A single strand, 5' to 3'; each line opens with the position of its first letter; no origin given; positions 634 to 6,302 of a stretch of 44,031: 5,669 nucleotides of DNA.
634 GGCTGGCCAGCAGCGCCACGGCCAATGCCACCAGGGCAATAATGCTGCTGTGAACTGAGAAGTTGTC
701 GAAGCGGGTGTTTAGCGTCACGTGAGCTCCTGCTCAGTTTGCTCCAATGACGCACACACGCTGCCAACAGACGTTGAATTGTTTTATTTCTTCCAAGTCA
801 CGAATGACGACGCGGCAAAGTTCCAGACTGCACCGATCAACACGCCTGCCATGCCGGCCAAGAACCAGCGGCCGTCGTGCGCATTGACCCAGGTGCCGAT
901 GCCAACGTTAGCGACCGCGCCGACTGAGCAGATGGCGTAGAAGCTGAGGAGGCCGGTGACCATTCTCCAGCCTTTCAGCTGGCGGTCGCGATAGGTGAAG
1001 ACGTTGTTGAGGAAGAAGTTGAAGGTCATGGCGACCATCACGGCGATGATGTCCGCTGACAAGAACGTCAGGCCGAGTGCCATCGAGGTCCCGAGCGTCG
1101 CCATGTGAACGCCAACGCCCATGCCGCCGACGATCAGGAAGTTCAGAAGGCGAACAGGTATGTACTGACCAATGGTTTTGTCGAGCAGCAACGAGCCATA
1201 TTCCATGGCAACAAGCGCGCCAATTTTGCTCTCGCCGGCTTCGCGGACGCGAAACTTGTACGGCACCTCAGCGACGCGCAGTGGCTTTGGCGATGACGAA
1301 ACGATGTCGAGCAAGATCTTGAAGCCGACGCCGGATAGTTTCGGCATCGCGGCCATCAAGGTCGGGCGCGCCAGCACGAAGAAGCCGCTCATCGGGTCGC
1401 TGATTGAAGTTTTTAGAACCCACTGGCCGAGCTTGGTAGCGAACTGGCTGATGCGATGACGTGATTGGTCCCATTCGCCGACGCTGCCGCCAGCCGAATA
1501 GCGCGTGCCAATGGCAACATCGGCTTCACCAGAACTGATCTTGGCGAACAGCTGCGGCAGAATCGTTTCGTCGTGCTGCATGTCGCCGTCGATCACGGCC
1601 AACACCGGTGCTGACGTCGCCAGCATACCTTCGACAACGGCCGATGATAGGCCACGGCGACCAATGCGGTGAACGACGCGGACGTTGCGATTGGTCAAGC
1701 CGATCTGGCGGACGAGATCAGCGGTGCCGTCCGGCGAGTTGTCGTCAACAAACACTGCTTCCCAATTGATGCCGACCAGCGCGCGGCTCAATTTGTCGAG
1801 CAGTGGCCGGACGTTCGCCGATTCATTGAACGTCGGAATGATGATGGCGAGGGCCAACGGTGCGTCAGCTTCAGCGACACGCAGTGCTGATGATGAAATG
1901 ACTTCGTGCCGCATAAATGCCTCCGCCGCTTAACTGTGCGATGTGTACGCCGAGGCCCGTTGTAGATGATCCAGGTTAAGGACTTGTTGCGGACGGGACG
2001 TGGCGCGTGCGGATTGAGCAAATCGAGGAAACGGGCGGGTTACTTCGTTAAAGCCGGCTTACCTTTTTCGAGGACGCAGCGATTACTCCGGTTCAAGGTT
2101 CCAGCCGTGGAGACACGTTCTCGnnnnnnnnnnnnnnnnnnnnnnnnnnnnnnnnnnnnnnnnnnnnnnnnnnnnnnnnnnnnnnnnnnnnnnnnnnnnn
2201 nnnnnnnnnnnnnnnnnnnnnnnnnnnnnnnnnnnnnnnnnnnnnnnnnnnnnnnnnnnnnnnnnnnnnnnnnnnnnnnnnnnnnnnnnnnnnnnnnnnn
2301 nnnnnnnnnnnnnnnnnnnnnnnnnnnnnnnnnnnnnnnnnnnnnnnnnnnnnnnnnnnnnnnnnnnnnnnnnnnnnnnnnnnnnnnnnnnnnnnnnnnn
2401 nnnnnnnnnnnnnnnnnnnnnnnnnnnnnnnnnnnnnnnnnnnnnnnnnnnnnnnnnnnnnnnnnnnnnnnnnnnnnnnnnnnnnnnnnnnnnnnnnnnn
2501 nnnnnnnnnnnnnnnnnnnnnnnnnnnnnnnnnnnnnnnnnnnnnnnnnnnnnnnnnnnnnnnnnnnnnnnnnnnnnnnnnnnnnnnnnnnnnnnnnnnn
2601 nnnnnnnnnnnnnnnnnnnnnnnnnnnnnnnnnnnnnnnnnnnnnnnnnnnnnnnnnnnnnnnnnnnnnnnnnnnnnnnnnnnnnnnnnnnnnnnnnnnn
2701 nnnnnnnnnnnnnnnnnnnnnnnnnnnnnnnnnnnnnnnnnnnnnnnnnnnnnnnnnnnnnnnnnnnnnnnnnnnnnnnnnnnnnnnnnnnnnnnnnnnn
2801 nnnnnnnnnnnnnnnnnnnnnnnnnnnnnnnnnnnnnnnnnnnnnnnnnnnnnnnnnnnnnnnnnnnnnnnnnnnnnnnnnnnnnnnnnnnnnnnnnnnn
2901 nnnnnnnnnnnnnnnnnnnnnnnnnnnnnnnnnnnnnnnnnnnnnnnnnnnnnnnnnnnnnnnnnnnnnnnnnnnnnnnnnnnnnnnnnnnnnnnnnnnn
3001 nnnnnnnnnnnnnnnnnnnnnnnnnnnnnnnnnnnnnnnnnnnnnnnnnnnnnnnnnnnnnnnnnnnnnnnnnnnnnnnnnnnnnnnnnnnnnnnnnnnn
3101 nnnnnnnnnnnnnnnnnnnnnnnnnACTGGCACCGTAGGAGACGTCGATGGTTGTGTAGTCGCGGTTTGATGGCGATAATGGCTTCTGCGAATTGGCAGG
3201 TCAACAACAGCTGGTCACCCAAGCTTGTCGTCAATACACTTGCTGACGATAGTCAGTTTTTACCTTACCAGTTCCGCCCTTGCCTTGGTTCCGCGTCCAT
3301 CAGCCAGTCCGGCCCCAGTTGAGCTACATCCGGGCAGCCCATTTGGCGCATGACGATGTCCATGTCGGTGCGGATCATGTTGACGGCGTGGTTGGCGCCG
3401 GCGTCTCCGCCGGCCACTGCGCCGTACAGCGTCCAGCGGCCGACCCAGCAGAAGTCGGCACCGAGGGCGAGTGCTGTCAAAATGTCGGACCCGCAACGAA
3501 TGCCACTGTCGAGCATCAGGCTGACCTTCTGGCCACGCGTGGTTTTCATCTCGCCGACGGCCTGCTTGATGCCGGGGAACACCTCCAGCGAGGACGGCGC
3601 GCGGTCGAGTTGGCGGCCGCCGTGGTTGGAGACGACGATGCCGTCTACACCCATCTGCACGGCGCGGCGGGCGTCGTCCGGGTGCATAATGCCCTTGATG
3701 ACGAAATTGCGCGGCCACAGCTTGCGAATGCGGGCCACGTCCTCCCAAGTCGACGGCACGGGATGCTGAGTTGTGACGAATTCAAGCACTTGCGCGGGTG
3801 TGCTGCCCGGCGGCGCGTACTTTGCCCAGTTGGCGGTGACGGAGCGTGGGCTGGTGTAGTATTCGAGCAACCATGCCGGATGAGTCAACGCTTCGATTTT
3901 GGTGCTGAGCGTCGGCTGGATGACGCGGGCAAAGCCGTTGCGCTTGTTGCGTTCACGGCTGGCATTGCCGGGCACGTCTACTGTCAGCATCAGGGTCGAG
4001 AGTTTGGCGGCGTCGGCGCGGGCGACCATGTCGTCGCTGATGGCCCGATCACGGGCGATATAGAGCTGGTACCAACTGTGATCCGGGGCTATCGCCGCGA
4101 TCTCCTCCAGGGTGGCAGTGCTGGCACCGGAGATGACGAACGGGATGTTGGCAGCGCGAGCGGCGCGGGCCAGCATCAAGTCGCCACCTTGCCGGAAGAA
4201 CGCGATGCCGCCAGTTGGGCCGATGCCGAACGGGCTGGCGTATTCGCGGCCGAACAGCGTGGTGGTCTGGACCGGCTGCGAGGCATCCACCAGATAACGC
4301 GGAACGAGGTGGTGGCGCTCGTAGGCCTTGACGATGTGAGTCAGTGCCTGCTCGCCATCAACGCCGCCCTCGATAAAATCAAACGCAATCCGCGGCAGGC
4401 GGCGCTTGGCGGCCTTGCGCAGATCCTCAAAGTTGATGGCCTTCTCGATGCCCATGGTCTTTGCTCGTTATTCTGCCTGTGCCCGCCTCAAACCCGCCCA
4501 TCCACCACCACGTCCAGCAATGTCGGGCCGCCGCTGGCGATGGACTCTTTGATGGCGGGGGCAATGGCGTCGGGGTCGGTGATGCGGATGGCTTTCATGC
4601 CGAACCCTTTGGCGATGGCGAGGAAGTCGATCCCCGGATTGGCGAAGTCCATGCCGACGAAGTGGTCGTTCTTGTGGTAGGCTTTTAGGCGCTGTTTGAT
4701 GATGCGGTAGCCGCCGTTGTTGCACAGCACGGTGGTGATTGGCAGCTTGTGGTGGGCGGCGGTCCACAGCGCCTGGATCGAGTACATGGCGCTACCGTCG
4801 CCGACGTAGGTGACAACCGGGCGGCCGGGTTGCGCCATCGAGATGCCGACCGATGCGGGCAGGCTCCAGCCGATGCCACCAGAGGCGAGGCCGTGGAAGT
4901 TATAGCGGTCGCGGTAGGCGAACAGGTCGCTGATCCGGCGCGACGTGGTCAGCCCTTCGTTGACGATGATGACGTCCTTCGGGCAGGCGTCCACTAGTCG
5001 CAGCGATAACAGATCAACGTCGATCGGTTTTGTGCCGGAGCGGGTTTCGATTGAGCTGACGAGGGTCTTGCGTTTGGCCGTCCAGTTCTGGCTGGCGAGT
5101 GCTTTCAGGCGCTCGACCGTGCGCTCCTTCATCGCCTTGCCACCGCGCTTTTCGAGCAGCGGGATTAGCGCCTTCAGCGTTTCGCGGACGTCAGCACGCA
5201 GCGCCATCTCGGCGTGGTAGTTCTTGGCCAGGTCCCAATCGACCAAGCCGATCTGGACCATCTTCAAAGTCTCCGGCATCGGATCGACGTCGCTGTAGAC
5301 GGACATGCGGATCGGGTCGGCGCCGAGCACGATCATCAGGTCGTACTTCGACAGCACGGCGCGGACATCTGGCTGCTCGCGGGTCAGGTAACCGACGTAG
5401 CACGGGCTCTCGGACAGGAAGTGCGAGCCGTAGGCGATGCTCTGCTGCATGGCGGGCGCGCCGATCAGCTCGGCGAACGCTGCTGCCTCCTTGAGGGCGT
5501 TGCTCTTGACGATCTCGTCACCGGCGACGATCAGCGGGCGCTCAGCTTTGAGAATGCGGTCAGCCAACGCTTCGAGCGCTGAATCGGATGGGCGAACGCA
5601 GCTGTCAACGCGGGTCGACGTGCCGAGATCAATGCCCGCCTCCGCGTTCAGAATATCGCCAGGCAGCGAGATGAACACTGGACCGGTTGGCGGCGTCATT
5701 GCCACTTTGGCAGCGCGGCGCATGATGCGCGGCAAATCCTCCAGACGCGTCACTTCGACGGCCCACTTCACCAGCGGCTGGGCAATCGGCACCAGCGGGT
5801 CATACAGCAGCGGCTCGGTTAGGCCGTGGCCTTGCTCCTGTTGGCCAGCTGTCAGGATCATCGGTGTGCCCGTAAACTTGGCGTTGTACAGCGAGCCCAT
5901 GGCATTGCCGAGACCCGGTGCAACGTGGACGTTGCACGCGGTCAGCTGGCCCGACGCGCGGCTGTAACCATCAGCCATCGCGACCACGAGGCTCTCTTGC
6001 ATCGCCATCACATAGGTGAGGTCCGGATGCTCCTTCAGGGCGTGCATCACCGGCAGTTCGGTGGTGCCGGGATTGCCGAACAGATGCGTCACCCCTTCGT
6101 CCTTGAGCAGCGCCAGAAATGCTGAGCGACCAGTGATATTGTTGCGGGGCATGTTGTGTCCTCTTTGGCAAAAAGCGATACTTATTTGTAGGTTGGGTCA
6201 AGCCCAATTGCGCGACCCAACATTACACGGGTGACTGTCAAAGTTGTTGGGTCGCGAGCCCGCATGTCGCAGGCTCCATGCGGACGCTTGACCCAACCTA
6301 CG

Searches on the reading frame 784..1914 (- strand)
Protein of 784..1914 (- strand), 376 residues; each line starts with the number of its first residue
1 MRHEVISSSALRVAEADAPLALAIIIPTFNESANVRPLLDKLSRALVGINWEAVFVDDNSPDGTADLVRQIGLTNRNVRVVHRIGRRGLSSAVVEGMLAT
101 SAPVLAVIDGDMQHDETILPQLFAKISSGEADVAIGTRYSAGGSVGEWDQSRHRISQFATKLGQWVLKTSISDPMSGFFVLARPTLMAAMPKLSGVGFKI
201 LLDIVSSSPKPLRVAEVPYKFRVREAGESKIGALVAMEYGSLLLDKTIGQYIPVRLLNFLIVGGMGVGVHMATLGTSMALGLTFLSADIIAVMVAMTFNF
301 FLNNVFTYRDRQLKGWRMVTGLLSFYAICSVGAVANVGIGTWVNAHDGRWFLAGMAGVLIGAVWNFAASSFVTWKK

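Call 9: search_protein_families(library=pfam, proteins=[window:784-1914:-])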
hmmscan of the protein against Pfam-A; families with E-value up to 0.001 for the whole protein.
window:784-1914:- (376 aa): 3 families
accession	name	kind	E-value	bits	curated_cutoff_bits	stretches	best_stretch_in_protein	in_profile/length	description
PF00535.33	Glycos_transf_2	-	2.7e-28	99.4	23.3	1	24-183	2-161/168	Glycosyl transferase family 2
PF04138.20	GtrA_DPMS_TM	-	3.1e-17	63.3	26.1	1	259-374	2-117/117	GtrA/DPMS, transmembrane domain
PF13641.12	Glyco_tranf_2_3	-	2e-05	25.1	27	1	22-126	3-111/230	Glycosyltransferase like family 2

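Call 36: find_encoding_contigs(protein=window:784-1914:-, flank=10000, max_places=4)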
Protein window:784-1914:- (376 aa): 1 contig read that carries it; 1 place shown.
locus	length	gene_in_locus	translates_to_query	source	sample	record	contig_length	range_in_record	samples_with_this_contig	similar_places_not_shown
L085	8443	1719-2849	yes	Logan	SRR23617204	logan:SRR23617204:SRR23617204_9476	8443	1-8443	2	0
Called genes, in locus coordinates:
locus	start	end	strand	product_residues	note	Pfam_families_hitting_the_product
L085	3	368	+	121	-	?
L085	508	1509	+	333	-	-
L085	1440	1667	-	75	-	-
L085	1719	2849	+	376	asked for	PF00535:Glycos_transf_2, PF04138:GtrA_DPMS_TM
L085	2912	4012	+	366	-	-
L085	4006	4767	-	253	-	PF01416:PseudoU_synth_1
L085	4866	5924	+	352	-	PF08240:ADH_N, PF00899:ThiF (weak), PF00107:ADH_zinc_N, PF13602:ADH_zinc_N_2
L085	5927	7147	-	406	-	PF00291:PALP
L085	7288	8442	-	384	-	?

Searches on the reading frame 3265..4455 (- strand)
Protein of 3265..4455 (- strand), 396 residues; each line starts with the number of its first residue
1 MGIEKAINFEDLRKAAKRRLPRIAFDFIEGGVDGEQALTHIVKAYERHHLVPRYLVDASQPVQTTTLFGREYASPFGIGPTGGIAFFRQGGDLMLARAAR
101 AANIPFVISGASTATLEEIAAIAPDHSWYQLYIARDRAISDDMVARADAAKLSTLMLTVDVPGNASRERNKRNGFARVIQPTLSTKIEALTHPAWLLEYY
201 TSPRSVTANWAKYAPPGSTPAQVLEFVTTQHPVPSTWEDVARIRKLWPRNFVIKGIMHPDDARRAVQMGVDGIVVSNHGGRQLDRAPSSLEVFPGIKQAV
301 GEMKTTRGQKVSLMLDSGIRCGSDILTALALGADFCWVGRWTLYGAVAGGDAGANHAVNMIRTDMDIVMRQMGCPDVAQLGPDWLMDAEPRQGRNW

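Call 9: search_protein_families(library=pfam, proteins=[window:3265-4455:-])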
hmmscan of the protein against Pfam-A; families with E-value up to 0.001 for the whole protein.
window:3265-4455:- (396 aa): 2 families
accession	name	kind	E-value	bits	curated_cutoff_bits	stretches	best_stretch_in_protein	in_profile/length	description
PF01070.24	FMN_dh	-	1.8e-116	389.4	24.9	1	16-385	1-348/350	FMN-dependent dehydrogenase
PF01645.23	Glu_synthase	-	9.9e-05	22.1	20.4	1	305-343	270-308/369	Conserved region in glutamate synthase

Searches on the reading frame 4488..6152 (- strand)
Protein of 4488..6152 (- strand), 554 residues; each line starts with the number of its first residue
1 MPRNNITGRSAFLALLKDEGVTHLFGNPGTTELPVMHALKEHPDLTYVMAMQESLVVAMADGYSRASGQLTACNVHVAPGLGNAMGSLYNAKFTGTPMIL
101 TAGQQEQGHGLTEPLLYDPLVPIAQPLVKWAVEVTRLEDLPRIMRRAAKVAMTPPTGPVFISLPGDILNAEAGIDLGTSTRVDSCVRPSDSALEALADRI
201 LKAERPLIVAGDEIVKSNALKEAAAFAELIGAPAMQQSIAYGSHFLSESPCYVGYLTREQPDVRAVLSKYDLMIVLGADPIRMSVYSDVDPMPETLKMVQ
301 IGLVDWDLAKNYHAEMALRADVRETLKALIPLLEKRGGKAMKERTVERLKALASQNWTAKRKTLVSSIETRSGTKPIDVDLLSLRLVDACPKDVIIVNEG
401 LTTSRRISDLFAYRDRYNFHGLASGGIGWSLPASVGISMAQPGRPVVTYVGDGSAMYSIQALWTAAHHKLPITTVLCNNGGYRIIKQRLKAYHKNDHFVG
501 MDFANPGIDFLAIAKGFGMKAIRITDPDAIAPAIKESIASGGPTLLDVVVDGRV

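Call 9: search_protein_families(library=pfam, proteins=[window:4488-6152:-])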
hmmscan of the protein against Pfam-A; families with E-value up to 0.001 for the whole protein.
window:4488-6152:- (554 aa): 3 families
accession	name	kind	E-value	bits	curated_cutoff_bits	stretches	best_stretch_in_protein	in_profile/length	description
PF02775.26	TPP_enzyme_C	-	9.3e-33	113.6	21.9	1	422-548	25-151/151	Thiamine pyrophosphate enzyme, C-terminal TPP binding domain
PF02776.23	TPP_enzyme_N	-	3.8e-28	98.1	26.8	1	7-107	2-102/119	Thiamine pyrophosphate enzyme, N-terminal TPP binding domain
PF00205.28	TPP_enzyme_M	-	1.7e-22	80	30.4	1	194-329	2-137/137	Thiamine pyrophosphate enzyme, central domain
